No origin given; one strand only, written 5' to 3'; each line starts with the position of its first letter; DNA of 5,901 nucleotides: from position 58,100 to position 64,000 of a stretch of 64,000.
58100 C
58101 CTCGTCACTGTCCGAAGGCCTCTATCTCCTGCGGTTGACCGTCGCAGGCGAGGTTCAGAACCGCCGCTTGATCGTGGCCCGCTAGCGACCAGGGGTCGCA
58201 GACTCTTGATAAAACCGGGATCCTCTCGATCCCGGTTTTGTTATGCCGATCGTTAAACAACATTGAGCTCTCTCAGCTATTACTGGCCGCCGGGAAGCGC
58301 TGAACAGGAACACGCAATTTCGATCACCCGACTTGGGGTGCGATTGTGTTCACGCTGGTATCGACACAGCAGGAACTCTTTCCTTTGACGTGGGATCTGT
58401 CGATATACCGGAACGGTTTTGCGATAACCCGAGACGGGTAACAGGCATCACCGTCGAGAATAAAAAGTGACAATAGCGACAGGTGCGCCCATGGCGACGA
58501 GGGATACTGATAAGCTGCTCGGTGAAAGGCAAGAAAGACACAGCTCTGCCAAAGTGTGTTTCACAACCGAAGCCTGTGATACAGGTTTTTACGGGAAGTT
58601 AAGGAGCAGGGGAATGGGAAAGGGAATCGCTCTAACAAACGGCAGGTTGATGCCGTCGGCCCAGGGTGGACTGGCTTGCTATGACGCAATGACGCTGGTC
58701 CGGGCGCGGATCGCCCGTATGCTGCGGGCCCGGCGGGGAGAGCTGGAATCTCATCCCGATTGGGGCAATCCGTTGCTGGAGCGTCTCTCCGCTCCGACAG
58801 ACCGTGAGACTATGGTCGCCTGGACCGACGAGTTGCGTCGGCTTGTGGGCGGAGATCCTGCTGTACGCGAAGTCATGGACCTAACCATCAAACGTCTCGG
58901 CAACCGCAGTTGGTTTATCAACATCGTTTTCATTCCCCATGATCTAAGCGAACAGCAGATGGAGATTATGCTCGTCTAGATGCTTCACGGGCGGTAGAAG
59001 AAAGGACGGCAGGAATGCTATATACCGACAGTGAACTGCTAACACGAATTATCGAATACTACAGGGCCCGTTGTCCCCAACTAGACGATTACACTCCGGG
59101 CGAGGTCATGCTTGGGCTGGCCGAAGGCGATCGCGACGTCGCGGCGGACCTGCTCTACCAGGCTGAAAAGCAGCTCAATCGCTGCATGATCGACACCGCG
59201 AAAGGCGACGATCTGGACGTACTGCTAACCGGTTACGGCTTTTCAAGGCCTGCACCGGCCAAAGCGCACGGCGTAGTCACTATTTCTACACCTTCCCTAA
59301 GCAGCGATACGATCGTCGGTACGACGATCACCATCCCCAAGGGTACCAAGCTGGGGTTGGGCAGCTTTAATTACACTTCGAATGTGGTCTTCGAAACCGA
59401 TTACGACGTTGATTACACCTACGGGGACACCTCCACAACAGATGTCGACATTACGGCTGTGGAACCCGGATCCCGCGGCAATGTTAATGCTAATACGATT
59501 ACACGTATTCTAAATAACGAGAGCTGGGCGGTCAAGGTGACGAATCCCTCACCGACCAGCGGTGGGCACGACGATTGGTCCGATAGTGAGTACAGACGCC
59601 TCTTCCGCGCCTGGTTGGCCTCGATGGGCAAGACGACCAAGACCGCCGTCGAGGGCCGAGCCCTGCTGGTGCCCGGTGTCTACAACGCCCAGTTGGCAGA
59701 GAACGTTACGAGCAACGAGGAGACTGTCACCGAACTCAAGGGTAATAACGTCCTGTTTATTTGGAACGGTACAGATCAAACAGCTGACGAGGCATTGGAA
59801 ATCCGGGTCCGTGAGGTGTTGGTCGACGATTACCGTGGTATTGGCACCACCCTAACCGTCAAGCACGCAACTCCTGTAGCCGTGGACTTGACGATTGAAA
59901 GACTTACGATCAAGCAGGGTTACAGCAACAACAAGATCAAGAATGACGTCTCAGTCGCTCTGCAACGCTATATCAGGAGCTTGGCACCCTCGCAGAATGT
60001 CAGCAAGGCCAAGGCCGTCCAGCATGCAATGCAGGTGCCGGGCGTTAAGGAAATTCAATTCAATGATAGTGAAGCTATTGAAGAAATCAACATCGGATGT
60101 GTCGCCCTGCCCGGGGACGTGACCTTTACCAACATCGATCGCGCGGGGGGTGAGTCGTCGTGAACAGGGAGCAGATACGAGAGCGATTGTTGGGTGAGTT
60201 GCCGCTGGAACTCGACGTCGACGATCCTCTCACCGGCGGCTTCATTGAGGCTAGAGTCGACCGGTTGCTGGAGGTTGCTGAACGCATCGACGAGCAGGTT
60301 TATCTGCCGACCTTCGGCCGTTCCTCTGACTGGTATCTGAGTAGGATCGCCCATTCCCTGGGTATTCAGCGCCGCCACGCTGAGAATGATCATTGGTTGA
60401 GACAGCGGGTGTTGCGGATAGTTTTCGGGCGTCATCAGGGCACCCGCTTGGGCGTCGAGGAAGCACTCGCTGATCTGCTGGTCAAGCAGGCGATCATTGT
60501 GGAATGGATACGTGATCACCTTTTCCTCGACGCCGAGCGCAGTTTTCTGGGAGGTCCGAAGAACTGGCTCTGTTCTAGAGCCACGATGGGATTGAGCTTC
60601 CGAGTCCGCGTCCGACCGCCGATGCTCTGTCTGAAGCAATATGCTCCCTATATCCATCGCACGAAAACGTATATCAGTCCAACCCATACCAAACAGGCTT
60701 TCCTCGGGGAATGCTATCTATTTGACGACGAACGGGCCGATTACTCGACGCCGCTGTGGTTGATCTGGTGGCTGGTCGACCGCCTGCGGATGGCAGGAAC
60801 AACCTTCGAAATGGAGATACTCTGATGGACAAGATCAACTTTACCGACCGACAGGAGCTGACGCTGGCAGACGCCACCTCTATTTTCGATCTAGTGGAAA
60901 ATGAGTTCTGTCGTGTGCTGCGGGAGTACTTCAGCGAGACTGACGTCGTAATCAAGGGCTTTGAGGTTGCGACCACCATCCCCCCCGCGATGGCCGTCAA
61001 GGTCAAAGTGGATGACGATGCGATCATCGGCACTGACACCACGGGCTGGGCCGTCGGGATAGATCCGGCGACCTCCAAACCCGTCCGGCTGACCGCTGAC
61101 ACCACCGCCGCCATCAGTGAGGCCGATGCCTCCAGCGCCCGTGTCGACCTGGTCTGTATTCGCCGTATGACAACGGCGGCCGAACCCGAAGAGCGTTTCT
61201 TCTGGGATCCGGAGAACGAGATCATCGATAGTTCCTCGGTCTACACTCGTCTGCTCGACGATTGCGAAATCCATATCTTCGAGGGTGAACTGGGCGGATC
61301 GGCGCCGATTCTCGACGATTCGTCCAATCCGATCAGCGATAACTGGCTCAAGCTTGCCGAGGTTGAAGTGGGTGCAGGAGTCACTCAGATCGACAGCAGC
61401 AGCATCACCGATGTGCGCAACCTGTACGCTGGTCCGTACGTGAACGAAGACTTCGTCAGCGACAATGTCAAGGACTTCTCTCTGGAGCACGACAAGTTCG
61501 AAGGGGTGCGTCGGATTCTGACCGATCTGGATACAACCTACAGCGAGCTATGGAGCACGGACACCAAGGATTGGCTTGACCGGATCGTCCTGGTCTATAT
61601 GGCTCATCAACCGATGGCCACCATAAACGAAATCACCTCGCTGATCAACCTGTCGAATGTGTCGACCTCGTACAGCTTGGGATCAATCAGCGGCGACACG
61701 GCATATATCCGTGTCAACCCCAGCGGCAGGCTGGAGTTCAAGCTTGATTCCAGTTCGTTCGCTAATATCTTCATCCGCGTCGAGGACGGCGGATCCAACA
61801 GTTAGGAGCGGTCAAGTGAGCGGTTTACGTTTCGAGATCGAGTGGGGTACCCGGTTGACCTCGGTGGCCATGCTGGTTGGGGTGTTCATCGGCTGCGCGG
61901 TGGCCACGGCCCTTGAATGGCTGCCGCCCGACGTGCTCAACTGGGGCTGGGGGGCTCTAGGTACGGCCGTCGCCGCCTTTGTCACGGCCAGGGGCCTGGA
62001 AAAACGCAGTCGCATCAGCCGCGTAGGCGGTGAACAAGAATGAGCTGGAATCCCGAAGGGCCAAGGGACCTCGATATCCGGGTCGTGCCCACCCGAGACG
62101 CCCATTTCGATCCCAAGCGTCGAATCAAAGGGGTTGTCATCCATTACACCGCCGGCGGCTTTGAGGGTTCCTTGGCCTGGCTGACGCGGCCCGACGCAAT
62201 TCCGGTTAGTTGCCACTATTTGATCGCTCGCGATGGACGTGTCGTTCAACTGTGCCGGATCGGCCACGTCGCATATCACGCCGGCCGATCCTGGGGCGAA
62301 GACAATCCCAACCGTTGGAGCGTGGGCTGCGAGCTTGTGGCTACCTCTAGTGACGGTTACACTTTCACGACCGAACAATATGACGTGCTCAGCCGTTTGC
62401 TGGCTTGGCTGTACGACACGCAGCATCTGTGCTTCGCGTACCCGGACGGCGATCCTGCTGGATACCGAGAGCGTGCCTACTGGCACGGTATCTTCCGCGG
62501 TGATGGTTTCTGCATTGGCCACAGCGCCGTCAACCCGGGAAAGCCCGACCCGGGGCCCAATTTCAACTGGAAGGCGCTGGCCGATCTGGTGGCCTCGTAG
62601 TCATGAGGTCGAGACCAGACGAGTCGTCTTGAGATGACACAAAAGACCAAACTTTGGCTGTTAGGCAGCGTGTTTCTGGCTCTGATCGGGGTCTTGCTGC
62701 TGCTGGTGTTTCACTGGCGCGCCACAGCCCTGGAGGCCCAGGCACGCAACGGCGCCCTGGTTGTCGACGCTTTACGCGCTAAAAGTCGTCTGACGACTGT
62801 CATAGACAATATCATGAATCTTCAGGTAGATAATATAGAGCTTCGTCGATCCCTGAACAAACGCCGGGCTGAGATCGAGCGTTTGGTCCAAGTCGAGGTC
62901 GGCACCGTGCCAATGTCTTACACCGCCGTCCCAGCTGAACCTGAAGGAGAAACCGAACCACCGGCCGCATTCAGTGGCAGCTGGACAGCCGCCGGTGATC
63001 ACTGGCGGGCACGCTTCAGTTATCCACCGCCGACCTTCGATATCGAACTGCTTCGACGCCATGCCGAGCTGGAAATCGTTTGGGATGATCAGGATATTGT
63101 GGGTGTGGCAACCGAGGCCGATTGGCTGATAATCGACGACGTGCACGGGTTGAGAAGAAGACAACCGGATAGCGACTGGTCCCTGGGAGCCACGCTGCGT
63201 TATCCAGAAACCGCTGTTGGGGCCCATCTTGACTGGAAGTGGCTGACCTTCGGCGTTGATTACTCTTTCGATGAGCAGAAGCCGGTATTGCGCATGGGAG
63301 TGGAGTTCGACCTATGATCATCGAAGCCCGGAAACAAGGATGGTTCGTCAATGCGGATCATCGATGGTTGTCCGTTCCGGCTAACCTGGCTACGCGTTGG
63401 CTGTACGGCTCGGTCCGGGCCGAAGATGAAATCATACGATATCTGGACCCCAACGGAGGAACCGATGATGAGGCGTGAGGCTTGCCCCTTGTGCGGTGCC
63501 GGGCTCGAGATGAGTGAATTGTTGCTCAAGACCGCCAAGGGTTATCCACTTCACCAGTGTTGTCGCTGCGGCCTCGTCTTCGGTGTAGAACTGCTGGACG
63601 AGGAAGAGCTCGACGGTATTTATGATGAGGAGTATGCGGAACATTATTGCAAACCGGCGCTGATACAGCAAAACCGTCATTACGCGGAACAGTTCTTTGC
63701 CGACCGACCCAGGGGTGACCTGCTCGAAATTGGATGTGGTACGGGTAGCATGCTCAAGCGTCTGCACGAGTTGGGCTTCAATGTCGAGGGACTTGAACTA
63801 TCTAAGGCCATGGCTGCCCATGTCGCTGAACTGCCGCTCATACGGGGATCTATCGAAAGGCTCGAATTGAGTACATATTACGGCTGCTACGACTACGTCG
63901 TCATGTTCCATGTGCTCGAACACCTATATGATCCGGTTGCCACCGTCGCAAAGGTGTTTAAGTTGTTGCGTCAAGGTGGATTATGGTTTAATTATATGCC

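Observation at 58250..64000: Lower-GC phage-derived baseplate, tail-fibre and lysis module abutting ordinary host genes, with no sheath, tube or integrase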

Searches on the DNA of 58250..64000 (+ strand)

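Call 81: search_dna_similar(query=window:58250-64000:+, collection=phages, mode=distant, max_rows=8)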
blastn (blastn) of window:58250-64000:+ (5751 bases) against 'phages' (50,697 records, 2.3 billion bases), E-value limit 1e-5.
No match.

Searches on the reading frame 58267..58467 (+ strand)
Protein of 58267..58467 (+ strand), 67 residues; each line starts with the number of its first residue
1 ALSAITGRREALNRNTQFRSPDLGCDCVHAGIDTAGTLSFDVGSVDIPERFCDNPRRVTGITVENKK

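Call 75: search_protein_families(library=phrogs, proteins=[window:58267-58467:+], max_evalue=1)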
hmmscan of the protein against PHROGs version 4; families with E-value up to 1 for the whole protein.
seq(67 aa): 0 families

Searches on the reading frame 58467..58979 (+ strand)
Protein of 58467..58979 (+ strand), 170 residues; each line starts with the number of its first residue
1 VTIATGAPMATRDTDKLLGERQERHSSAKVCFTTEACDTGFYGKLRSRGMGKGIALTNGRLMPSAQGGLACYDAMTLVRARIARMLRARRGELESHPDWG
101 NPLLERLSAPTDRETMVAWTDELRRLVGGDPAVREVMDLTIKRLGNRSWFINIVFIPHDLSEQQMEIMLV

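Call 3: search_protein_families(library=pfam, proteins=[window:58467-58979:+], max_evalue=0.1)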
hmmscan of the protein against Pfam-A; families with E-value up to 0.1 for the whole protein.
window:58467-58979:+ (170 aa): 1 family
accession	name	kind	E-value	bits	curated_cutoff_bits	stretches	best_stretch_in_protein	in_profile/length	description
PF04965.19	GPW_gp25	-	0.00066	19.9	27.2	1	78-126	7-55/96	Baseplate wedge protein gp25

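Call 4: search_protein_families(library=phrogs, proteins=[window:58467-58979:+], max_evalue=0.1)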
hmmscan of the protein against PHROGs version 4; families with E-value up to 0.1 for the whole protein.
window:58467-58979:+ (170 aa): 2 families
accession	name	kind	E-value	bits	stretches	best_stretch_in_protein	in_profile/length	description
phrog_975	-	tail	7.9e-05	22.9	1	67-147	126-206/238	baseplate protein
phrog_1896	-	unknown function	0.026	15.6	1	65-116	12-64/117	-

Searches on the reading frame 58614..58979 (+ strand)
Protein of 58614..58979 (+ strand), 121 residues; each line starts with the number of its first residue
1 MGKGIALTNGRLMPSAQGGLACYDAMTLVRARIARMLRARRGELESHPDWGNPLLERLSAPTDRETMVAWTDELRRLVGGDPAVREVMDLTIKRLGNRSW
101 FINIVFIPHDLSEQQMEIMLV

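Call 36: search_protein_families(library=ncbifam, proteins=[window:58614-58979:+], max_evalue=0.1)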
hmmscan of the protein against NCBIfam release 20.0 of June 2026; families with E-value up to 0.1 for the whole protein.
window:58614-58979:+ (121 aa): 0 families

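Call 42: search_solved_structures(query=A2, max_evalue=10)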
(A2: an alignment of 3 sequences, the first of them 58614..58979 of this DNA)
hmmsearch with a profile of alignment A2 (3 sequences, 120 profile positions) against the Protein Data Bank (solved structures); distinct sequences matched with E-value up to 10: 24.
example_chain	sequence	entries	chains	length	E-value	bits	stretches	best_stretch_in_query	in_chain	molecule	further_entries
6h83_A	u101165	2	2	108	0.17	15.1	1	66-118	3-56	Magnetosome protein MamM, Cation efflux protein family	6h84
6ha2_A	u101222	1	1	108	0.17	15.1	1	66-118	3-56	Magnetosome protein MamM, Cation efflux protein family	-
8hfa_A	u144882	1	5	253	0.28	14.4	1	36-83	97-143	NodB homology domain-containing protein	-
3w63_A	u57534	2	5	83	0.4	13.9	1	66-118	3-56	Magnetosome protein MamM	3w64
3w66_A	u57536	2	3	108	0.42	13.8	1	66-118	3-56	Magnetosome protein MamM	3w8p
3w5z_A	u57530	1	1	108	0.44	13.8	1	66-118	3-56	Magnetosome protein MamM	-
3w65_A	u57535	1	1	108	0.51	13.6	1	66-118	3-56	Magnetosome protein MamM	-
6h87_A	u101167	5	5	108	0.55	13.5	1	66-118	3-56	Magnetosome protein MamM, Cation efflux protein family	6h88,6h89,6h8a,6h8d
5hsp_A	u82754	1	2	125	0.63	13.3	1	65-118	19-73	Magnetosome protein MamM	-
6h5k_A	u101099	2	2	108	0.65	13.2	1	66-118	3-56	Magnetosome protein MamM, Cation efflux protein family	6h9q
3w61_A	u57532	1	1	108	0.76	13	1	66-118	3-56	Magnetosome protein MamM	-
3w8g_A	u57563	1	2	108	0.77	13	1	66-118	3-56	Magnetosome protein MamM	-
3w5x_A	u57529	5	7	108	0.78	13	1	66-118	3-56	Magnetosome protein MamM | MamM CTD - Nickel form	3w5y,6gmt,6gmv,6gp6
6h8i_A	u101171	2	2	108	0.78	13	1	66-118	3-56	Magnetosome protein MamM, Cation efflux protein family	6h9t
6h81_A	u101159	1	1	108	0.78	13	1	66-118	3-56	Magnetosome protein MamM, Cation efflux protein family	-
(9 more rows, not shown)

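Call 52: search_protein_families(library=padloc, proteins=[window:58614-58979:+], max_evalue=0.01)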
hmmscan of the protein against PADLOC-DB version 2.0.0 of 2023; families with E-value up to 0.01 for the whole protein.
window:58614-58979:+ (121 aa): 0 families
